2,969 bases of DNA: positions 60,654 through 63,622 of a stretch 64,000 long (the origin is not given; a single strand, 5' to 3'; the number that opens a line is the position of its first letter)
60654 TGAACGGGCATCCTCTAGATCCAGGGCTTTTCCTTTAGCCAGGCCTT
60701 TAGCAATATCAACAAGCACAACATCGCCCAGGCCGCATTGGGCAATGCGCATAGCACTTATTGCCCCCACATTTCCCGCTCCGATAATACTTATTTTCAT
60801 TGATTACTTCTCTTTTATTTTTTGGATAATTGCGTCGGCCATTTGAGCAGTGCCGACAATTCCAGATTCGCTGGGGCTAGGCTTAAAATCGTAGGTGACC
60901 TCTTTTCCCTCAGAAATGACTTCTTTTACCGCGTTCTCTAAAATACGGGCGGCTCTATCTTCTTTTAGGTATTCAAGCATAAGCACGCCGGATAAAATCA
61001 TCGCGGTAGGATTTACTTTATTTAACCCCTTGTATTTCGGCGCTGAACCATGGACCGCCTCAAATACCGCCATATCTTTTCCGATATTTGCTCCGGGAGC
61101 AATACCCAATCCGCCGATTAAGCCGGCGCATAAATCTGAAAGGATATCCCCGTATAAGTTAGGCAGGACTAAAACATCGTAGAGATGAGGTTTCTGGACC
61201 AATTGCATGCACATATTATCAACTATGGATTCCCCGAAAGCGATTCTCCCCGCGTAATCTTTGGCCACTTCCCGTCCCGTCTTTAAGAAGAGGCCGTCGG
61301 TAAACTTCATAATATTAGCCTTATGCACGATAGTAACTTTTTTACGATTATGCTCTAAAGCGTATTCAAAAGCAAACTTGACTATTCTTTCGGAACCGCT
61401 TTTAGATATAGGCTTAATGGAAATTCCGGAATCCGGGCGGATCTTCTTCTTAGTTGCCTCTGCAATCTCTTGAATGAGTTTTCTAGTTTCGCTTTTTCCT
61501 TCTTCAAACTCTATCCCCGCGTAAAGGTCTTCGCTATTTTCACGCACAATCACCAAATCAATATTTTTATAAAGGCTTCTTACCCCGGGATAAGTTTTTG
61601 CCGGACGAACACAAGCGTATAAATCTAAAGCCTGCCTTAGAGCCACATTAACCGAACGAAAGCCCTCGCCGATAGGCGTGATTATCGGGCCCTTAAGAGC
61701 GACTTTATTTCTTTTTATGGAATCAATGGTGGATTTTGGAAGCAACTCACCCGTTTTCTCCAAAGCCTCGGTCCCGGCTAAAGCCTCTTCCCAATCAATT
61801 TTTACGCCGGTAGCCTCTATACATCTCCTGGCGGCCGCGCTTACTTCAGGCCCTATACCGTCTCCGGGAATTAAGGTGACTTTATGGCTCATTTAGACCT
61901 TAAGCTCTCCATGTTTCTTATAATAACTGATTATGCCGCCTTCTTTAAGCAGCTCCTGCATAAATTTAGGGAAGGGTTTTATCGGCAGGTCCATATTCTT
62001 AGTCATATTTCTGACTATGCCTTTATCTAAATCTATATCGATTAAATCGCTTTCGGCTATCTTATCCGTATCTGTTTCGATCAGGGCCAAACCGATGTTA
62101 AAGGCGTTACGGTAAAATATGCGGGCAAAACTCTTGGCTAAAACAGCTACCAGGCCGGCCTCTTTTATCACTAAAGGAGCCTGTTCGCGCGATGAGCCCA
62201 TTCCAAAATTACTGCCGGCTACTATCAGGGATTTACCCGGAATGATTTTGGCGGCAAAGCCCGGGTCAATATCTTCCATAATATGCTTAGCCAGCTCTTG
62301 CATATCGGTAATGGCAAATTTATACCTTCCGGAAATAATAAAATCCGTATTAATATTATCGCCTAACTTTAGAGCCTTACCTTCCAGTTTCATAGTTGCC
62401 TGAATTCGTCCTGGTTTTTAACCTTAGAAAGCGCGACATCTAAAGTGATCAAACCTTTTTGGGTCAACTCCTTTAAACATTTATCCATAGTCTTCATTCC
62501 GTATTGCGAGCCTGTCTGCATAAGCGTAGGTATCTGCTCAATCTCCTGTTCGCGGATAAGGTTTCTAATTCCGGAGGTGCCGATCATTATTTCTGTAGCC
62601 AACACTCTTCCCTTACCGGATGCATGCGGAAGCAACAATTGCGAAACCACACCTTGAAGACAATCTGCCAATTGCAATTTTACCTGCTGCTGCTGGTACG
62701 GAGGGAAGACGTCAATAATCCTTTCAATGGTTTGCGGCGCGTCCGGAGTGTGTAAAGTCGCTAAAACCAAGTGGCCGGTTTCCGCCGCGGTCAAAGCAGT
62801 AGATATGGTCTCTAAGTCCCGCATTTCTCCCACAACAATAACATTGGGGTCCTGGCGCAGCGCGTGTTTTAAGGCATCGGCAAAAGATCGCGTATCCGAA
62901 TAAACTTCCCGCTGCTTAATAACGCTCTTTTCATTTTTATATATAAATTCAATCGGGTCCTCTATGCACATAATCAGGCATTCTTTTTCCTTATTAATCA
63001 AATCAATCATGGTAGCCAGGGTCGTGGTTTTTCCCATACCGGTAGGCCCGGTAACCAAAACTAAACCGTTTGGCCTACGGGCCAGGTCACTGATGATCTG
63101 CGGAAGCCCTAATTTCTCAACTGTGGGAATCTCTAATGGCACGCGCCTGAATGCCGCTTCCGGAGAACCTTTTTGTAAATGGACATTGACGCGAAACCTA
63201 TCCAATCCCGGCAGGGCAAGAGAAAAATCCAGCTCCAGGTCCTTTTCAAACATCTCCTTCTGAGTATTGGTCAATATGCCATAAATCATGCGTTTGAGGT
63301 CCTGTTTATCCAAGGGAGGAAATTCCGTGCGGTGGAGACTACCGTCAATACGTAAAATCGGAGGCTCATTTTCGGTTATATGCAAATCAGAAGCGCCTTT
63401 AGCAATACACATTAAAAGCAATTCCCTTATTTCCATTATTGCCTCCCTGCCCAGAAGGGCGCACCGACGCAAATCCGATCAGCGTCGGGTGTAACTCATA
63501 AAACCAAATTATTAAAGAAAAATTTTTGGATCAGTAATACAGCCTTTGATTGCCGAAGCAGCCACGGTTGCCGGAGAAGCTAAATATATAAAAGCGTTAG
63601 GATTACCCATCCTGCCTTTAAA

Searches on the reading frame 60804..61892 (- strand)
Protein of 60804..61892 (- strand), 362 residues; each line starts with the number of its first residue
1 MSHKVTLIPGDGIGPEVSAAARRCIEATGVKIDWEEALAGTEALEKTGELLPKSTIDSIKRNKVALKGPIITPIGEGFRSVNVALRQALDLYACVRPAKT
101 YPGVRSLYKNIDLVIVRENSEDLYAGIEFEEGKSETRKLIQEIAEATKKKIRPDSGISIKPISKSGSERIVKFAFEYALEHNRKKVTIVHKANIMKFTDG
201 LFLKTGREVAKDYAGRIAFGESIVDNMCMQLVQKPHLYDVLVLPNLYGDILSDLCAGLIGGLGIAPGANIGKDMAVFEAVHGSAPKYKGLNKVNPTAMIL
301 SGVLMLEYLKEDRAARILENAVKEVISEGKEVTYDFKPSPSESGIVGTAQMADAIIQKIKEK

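Call 66: find_encoding_contigs(protein=window:60804-61892:-, flank=10000, max_places=2)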
Protein window:60804-61892:- (362 aa): 1 contig read that carries it; 1 place shown.
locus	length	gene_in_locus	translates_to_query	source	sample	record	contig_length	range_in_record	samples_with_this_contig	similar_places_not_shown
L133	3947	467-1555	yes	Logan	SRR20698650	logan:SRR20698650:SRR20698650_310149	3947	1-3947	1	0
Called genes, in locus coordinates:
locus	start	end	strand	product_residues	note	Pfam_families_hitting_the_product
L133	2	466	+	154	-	?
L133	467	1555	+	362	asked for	PF00180:Iso_dh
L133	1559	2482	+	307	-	PF00056:Ldh_1_N, PF03721:UDPG_MGDP_dh_N (faint), PF02866:Ldh_1_C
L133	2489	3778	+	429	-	PF00890:FAD_binding_2 (faint), PF01134:GIDA (weak), PF01262:AlaDh_PNT_C (faint), PF02737:3HCDH_N (faint), PF07992:Pyr_redox_2, PF13738:Pyr_redox_3, PF00070:Pyr_redox, PF02852:Pyr_redox_dim, +1 more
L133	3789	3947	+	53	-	?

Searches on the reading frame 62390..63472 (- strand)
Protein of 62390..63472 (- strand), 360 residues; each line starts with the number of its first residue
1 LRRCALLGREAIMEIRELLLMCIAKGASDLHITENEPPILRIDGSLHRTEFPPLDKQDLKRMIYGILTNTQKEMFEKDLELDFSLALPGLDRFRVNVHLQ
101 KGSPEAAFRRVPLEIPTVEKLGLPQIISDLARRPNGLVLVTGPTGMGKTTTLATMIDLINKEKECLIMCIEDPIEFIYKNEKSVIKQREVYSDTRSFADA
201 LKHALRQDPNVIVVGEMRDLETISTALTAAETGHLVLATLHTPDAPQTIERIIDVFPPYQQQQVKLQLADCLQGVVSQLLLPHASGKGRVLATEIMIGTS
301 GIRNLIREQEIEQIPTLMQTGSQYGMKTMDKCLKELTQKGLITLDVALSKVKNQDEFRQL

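Call 64: find_encoding_contigs(protein=window:62390-63472:-, flank=10000, max_places=2)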
Protein window:62390-63472:- (360 aa): no gene with exactly this product is on record in the collection.
